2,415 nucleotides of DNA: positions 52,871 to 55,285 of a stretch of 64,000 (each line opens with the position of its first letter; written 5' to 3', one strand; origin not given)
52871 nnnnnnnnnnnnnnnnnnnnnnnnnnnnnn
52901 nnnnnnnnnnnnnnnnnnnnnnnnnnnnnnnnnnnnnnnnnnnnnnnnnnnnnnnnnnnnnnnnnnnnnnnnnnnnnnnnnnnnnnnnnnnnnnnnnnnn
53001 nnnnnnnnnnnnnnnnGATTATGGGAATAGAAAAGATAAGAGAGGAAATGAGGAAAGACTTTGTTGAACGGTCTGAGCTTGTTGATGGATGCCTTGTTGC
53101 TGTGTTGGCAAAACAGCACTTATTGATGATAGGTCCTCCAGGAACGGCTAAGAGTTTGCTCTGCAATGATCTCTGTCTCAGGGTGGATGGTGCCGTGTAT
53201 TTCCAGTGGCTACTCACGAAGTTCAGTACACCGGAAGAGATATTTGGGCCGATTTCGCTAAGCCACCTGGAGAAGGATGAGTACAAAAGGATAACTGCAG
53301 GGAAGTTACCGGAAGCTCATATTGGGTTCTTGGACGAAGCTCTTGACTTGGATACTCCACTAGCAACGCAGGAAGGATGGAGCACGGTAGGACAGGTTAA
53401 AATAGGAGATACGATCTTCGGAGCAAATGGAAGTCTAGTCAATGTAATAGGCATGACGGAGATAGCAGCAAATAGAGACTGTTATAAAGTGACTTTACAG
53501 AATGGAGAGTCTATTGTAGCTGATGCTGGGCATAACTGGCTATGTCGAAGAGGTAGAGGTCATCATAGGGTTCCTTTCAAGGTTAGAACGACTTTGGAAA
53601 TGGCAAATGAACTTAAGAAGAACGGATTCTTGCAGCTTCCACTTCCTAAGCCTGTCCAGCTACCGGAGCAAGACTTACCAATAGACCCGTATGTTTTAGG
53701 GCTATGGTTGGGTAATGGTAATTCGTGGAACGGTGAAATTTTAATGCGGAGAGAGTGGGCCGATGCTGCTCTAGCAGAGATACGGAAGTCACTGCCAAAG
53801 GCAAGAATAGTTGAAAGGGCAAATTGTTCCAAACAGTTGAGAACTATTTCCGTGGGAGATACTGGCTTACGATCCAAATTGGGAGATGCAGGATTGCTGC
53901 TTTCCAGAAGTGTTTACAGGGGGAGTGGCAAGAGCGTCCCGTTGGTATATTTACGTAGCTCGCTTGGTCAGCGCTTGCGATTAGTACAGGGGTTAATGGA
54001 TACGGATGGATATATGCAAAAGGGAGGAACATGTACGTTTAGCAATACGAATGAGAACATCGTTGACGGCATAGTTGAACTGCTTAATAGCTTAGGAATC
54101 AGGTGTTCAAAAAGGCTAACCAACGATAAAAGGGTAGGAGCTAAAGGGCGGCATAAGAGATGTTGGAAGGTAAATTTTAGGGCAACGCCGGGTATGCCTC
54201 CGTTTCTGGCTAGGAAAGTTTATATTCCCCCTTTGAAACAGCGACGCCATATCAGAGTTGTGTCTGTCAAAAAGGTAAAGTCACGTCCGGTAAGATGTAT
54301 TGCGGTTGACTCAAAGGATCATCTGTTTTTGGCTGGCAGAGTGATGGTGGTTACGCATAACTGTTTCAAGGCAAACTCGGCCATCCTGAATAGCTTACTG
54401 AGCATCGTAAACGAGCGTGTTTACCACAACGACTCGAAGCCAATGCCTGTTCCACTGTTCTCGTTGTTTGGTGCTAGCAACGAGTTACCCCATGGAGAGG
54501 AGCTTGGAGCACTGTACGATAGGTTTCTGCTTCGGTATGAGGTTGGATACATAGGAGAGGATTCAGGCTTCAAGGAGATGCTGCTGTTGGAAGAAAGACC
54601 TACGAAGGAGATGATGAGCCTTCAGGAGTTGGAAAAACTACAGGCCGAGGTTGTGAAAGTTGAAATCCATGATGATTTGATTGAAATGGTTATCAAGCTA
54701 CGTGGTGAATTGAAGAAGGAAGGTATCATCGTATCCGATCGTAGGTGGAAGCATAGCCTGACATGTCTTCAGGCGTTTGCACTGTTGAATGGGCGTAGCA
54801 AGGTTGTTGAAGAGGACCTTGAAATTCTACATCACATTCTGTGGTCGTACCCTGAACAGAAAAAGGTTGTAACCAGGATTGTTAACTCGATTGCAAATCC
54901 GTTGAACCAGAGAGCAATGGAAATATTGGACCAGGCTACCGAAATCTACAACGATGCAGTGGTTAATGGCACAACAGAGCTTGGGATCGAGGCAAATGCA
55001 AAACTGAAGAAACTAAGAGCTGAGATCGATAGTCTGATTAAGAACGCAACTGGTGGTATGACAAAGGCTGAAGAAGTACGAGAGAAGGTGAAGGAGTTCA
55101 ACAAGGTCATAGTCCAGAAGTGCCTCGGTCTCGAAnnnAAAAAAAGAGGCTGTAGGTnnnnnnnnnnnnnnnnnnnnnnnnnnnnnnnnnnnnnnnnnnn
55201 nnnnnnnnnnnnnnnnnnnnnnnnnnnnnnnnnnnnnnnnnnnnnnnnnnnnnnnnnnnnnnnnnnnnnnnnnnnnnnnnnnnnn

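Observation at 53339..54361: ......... intein with Ala-1 inserted at Walker B of the MoxR ATPase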

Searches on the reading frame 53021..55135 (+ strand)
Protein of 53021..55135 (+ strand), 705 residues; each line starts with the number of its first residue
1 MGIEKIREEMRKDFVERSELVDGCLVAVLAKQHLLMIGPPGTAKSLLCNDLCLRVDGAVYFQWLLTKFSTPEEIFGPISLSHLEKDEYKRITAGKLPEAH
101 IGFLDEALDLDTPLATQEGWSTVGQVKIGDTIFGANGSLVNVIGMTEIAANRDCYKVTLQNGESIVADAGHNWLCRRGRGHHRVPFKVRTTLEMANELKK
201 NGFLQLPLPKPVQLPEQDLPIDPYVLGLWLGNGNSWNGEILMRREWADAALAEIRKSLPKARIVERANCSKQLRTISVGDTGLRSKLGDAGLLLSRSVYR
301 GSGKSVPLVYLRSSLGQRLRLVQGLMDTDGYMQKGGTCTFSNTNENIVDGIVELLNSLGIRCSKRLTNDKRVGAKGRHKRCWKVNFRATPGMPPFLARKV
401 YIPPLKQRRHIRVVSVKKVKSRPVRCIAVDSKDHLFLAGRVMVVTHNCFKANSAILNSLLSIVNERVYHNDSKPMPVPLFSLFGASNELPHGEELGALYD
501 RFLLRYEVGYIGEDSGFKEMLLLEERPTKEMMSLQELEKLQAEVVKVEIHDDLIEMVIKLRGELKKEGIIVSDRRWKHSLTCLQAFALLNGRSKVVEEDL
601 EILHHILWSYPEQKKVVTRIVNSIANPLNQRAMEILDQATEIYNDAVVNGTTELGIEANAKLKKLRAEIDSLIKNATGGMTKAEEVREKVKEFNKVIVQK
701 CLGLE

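Call 3: search_protein_families(library=pfam, proteins=[window:53021-55135:+], max_evalue=1)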
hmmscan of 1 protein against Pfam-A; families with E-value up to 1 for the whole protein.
window:53021-55135:+ (705 aa): 10 families
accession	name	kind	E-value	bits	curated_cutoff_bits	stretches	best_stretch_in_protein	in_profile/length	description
PF20030.5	bpMoxR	-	4.2e-50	170.1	27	2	4-109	4-108/205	MoxR domain in the MoxR-vWA-beta-propeller ternary systems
PF17868.7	AAA_lid_8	-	3.9e-20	71.9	22.8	1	553-621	2-72/72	AAA lid domain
PF07728.20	AAA_5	-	2.7e-18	66.8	22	2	33-107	1-75/139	AAA domain (dynein-related subfamily)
PF05204.19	Hom_end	-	1.3e-06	29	21.1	1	321-387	17-85/110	Homing endonuclease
PF14528.11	LAGLIDADG_3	-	2.7e-05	24.8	22.5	1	319-371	4-57/82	LAGLIDADG-like domain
PF01078.27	Mg_chelatase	-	0.0021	17.9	20.3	1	25-51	16-42/207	Magnesium chelatase, subunit ChlI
PF12775.13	AAA_7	-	0.042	13.8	25.8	1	28-60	30-62/181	P-loop containing dynein motor region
PF05597.16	Phasin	-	0.085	13.4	28.8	1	613-675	58-120/126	Poly(hydroxyalcanoate) granule associated protein (phasin)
PF17863.7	AAA_lid_2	-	0.11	12.7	22.7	1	581-601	23-43/74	AAA lid domain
PF13401.12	AAA_22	-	0.15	12.8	27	0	31-56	5-30/130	AAA domain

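Call 4: search_protein_families(library=ncbifam, proteins=[window:53021-55135:+], max_evalue=1)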
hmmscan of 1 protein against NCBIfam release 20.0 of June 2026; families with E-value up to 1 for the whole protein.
window:53021-55135:+ (705 aa): 4 families
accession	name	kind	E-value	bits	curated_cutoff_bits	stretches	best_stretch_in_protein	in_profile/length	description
NF010054.0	PRK13531.1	equivalog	3.4e-57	194.6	681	2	442-642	110-319/498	ATPase RavA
NF038136.1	rSAM_Rv_intein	exception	8e-05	21.7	700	1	110-182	79-157/574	intein-containing Rv2578c family radical SAM protein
NF006207.0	PRK08332.1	equivalog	0.003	14.8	2400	1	265-366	464-533/1684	vitamin B12-dependent ribonucleotide reductase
TIGR01443.1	intein_Cterm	domain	0.0039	17.4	15.6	1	423-448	1-24/24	intein C-terminal splicing region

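Call 8: find_homologous_proteins(query=window:53021-55135:+, max_evalue=0.00001)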
Query window:53021-55135:+ (705 aa): 3196 proteins with E <= 0.00001 among 8000 candidates; the best 120 are listed.
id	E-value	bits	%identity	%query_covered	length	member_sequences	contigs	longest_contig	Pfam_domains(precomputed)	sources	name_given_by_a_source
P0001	0.0e+0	1601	100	100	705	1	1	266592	PF05204.20,PF20030.6,PF17868.8,PF07728.21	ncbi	ncbi:MAG: AAA family ATPase [Thermodesulfobacteriota bacterium]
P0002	2.8e-264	897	57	100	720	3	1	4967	PF05204.20,PF20030.6,PF17868.8,PF07728.21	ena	-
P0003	2.5e-228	778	50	99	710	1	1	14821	PF05204.20,PF20030.6,PF17868.8,PF07728.21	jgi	jgi:MoxR-like ATPase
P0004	1.7e-226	772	48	99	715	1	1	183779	PF20030.6,PF17868.8,PF07728.21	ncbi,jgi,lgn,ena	ncbi:MAG: AAA family ATPase [Candidatus Paceibacterota bacterium]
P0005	6.3e-174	598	44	99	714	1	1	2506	PF20030.6,PF17868.8,PF07728.21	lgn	-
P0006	6.9e-172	591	43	93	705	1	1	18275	PF05204.20,PF20030.6,PF17868.8,PF07728.21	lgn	-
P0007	8.9e-168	578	44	90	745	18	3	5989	PF05204.20,PF20030.6,PF17868.8,PF14528.12,PF07728.21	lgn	-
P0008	5.0e-160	552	44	90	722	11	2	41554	PF20030.6,PF17868.8,PF14528.12,PF07728.21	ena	-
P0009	5.4e-159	549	42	94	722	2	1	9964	PF05204.20,PF20030.6,PF17868.8,PF07728.21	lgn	-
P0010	1.1e-157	544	43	90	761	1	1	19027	PF05204.20,PF20030.6,PF17868.8,PF07728.21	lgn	-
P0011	3.3e-154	533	43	88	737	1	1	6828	PF05204.20,PF20030.6,PF17868.8,PF07728.21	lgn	-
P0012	9.9e-150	518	39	99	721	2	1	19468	PF20030.6,PF17868.8,PF07728.21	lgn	-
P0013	5.0e-149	516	41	90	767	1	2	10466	PF20030.6,PF17868.8,PF07728.21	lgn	-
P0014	2.0e-148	514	43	90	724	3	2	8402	PF05204.20,PF20030.6,PF17868.8,PF07728.21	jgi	-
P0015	3.5e-134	467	36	100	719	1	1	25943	PF05204.20,PF20030.6,PF17868.8,PF00004.36,PF07728.21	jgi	jgi:MoxR-like ATPase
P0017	1.0e-95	340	45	36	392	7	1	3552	PF20030.6,PF17868.8,PF07728.21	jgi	jgi:MoxR-like ATPase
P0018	6.6e-95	337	44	36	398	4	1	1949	PF20030.6,PF17868.8,PF07726.18,PF00004.36,PF07728.21,PF13191.13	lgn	-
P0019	3.7e-93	331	44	34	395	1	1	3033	PF20030.6,PF17868.8,PF07728.21,PF13191.13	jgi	-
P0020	9.8e-93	330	44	36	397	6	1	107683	PF20030.6,PF17868.8,PF07728.21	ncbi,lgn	-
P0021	4.1e-92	328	38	36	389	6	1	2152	PF20030.6,PF17868.8,PF00004.36,PF07728.21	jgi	jgi:MoxR-like ATPase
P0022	4.2e-92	328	43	36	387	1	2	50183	PF20030.6,PF17868.8,PF07726.18,PF00004.36,PF07728.21,PF13191.13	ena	-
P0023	7.8e-92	327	42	37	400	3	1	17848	PF20030.6,PF17868.8,PF07728.21,PF13191.13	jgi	-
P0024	9.5e-92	327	40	36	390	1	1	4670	PF20030.6,PF17868.8,PF00004.36,PF07728.21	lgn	-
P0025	1.1e-91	326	41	38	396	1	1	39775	PF20030.6,PF17868.8,PF00004.36,PF07728.21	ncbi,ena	-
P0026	2.1e-91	325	46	32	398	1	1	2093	PF20030.6,PF17868.8,PF00004.36,PF07728.21,PF13191.13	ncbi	-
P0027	8.0e-91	323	40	36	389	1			PF20030.6,PF17868.8,PF07728.21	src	-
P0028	1.2e-90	323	40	36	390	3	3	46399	PF20030.6,PF17868.8,PF00004.36,PF07728.21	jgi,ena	-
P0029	2.0e-90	322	40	36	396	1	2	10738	PF20030.6,PF17868.8,PF00004.36,PF07728.21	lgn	-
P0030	7.0e-90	320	43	37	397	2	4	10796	PF20030.6,PF17868.8,PF07728.21,PF13191.13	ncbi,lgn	-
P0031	1.0e-89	320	39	36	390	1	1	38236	PF20030.6,PF17868.8,PF00004.36,PF07728.21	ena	-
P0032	1.5e-89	319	46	28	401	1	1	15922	PF20030.6,PF17868.8,PF00004.36,PF07728.21,PF13191.13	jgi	jgi:MoxR-like ATPase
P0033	1.7e-89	319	36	41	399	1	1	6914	PF20030.6,PF17868.8,PF07728.21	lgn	-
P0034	1.7e-89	319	44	36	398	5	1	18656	PF20030.6,PF17868.8,PF07728.21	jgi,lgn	-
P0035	2.6e-89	318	39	36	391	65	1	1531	PF20030.6,PF17868.8,PF07728.21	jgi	jgi:MoxR-like ATPase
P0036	3.4e-89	318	49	28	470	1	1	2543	PF20030.6,PF17868.8,PF07728.21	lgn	-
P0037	3.7e-89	318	40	40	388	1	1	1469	PF20030.6,PF17868.8,PF07728.21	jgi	jgi:MoxR-like ATPase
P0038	4.8e-89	318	38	36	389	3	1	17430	PF20030.6,PF17868.8,PF00004.36,PF07728.21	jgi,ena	-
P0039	6.2e-89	317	40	36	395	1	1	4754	PF20030.6,PF17868.8,PF07728.21,PF13191.13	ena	-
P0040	1.0e-88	317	40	36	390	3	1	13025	PF20030.6,PF17868.8,PF07728.21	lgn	-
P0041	1.0e-88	316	41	35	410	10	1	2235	PF20030.6,PF17868.8,PF00004.36,PF07728.21,PF20720.4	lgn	-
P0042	1.4e-88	316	36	41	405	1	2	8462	PF20030.6,PF17868.8,PF07728.21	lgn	-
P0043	2.6e-88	315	36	41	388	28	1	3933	PF20030.6,PF17868.8,PF07728.21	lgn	-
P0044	2.8e-88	315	38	36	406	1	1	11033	PF20030.6,PF17868.8,PF00004.36,PF07728.21,PF13191.13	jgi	-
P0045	2.9e-88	315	39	36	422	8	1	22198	PF20030.6,PF17868.8,PF00004.36,PF07728.21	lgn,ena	-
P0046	4.0e-88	315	39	36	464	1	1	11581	PF20030.6,PF17868.8,PF07728.21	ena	-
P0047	5.9e-88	314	39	36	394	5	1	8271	PF20030.6,PF17868.8,PF07728.21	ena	-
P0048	7.4e-88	314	40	36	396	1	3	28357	PF20030.6,PF17868.8,PF07728.21,PF13191.13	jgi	jgi:MoxR-like ATPase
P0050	1.3e-87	313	41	33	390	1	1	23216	PF20030.6,PF17868.8,PF00004.36,PF07728.21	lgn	-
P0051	1.4e-87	313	39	35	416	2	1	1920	PF20030.6,PF17868.8,PF07728.21,PF13191.13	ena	-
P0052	2.4e-87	312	44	36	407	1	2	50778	PF20030.6,PF17868.8,PF00004.36,PF07728.21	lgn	-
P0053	3.2e-87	312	37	36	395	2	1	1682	PF20030.6,PF17868.8,PF07728.21,PF13191.13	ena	-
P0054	3.8e-87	311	39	36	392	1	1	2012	PF20030.6,PF17868.8,PF07728.21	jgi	jgi:MoxR-like ATPase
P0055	3.8e-87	311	41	36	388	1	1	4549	PF20030.6,PF17868.8,PF00004.36,PF07728.21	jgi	-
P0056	6.2e-87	311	37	36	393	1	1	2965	PF20030.6,PF17868.8,PF07728.21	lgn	-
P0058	1.2e-86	310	36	41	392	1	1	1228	PF20030.6,PF17868.8,PF07728.21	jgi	jgi:MoxR-like ATPase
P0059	1.2e-86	310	46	34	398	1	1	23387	PF20030.6,PF17868.8,PF07728.21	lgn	-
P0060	1.2e-86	310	43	38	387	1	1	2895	PF20030.6,PF17868.8,PF07726.18,PF07728.21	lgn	-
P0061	1.9e-86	309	40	33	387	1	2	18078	PF20030.6,PF17868.8,PF07728.21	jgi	-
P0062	1.9e-86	309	40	33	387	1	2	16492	PF20030.6,PF17868.8,PF07728.21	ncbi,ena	-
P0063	2.0e-86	309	38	36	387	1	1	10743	PF20030.6,PF17868.8,PF07728.21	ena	-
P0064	2.1e-86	309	36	39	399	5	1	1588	PF20030.6,PF17868.8,PF07728.21,PF13191.13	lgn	-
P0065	3.2e-86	308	36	41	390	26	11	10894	PF20030.6,PF17868.8,PF07728.21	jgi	jgi:MoxR-like ATPase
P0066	3.4e-86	308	37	36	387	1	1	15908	PF20030.6,PF17868.8,PF07728.21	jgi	-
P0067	3.5e-86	308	37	36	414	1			PF20030.6,PF17868.8,PF07728.21,PF13191.13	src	-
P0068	3.9e-86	308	37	36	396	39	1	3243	PF20030.6,PF17868.8,PF07728.21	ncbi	-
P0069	4.2e-86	308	45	49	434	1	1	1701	PF20030.6,PF17868.8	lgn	-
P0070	4.9e-86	308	38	36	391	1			PF20030.6,PF17868.8,PF07728.21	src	-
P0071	5.3e-86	308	41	32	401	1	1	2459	PF20030.6,PF17868.8,PF00004.36,PF20703.4,PF07728.21,PF13191.13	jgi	jgi:MoxR-like ATPase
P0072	5.3e-86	308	43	31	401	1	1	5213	PF20030.6,PF17868.8,PF00004.36,PF20703.4,PF07728.21,PF13191.13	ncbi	-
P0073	7.0e-86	307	37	36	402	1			PF20030.6,PF17868.8,PF07728.21,PF20720.4,PF13191.13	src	-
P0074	8.1e-86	307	35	39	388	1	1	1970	PF20030.6,PF17868.8,PF07728.21,PF13191.13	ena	-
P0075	8.1e-86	307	35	39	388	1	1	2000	PF20030.6,PF17868.8,PF07728.21,PF13191.13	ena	-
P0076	9.5e-86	307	36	36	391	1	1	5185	PF20030.6,PF17868.8,PF07728.21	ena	-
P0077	1.3e-85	306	38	36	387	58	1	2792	PF20030.6,PF17868.8,PF07728.21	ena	-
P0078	1.4e-85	306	39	36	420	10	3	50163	PF20030.6,PF17868.8,PF07728.21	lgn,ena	-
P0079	1.6e-85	306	39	36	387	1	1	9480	PF20030.6,PF17868.8,PF07728.21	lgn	-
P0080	1.7e-85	306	36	36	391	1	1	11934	PF20030.6,PF17868.8,PF07728.21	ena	-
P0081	1.8e-85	306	37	36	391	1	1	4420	PF20030.6,PF17868.8,PF07728.21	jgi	-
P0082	1.9e-85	306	39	36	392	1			PF20030.6,PF17868.8,PF00004.36,PF07728.21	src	-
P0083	1.9e-85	306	37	36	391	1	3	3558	PF20030.6,PF17868.8,PF07728.21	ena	-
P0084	2.0e-85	306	37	36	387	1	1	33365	PF20030.6,PF17868.8,PF07728.21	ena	-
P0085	2.3e-85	305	38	36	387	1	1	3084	PF20030.6,PF17868.8,PF07728.21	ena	-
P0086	2.4e-85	305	36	36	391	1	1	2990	PF20030.6,PF17868.8,PF07728.21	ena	-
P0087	2.5e-85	305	36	36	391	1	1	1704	PF20030.6,PF17868.8,PF07728.21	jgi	jgi:MoxR-like ATPase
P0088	2.7e-85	305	37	36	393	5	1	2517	PF20030.6,PF17868.8,PF07728.21,PF13191.13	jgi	-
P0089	2.8e-85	305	34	39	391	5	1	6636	PF20030.6,PF17868.8,PF00004.36,PF07728.21,PF13191.13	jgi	jgi:MoxR-like ATPase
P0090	3.4e-85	305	44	33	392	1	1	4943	PF20030.6,PF17868.8,PF07728.21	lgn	-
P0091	3.9e-85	305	36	36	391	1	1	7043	PF20030.6,PF17868.8,PF07728.21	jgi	jgi:MoxR-like ATPase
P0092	5.4e-85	304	44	32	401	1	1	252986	PF20030.6,PF17868.8,PF00004.36,PF07728.21,PF13191.13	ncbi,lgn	-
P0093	5.4e-85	304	39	36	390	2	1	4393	PF20030.6,PF17868.8,PF07728.21,PF13191.13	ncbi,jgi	jgi:MoxR-like ATPase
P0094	5.5e-85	304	37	34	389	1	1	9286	PF20030.6,PF17868.8,PF07726.18,PF07728.21,PF13191.13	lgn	-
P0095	6.0e-85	304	47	28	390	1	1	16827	PF20030.6,PF17868.8,PF07728.21,PF01078.28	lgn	-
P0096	9.8e-85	303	44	35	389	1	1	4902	PF20030.6,PF17868.8,PF07728.21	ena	-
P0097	1.1e-84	303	36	39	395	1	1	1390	PF20030.6,PF17868.8,PF07728.21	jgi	-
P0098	1.2e-84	303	35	39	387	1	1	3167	PF20030.6,PF17868.8,PF07728.21,PF20720.4,PF13191.13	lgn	-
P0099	1.3e-84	303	36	36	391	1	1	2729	PF20030.6,PF17868.8,PF07728.21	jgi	-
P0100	1.4e-84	303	35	39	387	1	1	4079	PF20030.6,PF17868.8,PF07728.21,PF13191.13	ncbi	ncbi:MAG TPA: AAA family ATPase [Candidatus Binatia bacterium]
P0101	1.5e-84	303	36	39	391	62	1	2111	PF20030.6,PF17868.8,PF07728.21,PF13191.13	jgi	jgi:MoxR-like ATPase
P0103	1.7e-84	303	40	32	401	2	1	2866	PF20030.6,PF17868.8,PF00004.36,PF07728.21,PF13191.13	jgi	-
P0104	2.1e-84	302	35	39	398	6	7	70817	PF20030.6,PF17868.8,PF07728.21,PF13191.13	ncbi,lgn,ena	-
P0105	2.5e-84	302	36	36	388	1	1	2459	PF20030.6,PF17868.8,PF00004.36,PF07728.21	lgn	-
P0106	3.4e-84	302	38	36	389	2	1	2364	PF20030.6,PF17868.8,PF00004.36,PF07728.21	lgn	-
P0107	3.6e-84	301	34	39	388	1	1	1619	PF20030.6,PF17868.8,PF07728.21,PF13191.13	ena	-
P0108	6.0e-84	301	44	35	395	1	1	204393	PF20030.6,PF17868.8,PF07728.21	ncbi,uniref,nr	ncbi:AAA family ATPase [Sporosarcina obsidiansis]|uniref:AAA family ATPase n=1 Tax=Sporosarcina obsi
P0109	6.2e-84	301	38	36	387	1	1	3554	PF20030.6,PF17868.8,PF00004.36,PF07728.21,PF13191.13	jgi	jgi:MoxR-like ATPase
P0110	6.6e-84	301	40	32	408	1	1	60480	PF20030.6,PF17868.8,PF00004.36,PF07728.21,PF01078.28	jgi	jgi:MoxR-like ATPase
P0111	8.8e-84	300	42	31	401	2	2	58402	PF20030.6,PF17868.8,PF00004.36,PF20703.4,PF07728.21,PF13191.13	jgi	-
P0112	1.0e-83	300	37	36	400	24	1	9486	PF20030.6,PF17868.8,PF00004.36,PF07728.21,PF13191.13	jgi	jgi:MoxR-like ATPase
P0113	1.3e-83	300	37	36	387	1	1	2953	PF20030.6,PF17868.8,PF00004.36,PF07728.21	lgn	-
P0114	1.5e-83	299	45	33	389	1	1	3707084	PF20030.6,PF17868.8,PF07728.21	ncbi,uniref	ncbi:AAA family ATPase [Sporosarcina sp. FA9]|uniref:AAA family ATPase n=1 Tax=Sporosarcina sp. FA9 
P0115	1.9e-83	299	34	39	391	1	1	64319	PF20030.6,PF17868.8,PF07728.21,PF13191.13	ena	-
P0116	2.8e-83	299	35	39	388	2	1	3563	PF20030.6,PF17868.8,PF07728.21,PF13191.13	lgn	-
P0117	2.8e-83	299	45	28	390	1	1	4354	PF20030.6,PF17868.8,PF07728.21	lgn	-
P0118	3.0e-83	298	35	39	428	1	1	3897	PF20030.6,PF17868.8,PF07728.21,PF20720.4,PF13191.13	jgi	jgi:MoxR-like ATPase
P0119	4.8e-83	298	34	39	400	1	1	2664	PF20030.6,PF17868.8,PF05649.19,PF07728.21,PF13191.13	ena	-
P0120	5.0e-83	298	37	36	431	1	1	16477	PF20030.6,PF17868.8,PF07728.21,PF01078.28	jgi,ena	-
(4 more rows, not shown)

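Call 32: find_encoding_contigs(protein=P0001, flank=3000, max_places=2)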
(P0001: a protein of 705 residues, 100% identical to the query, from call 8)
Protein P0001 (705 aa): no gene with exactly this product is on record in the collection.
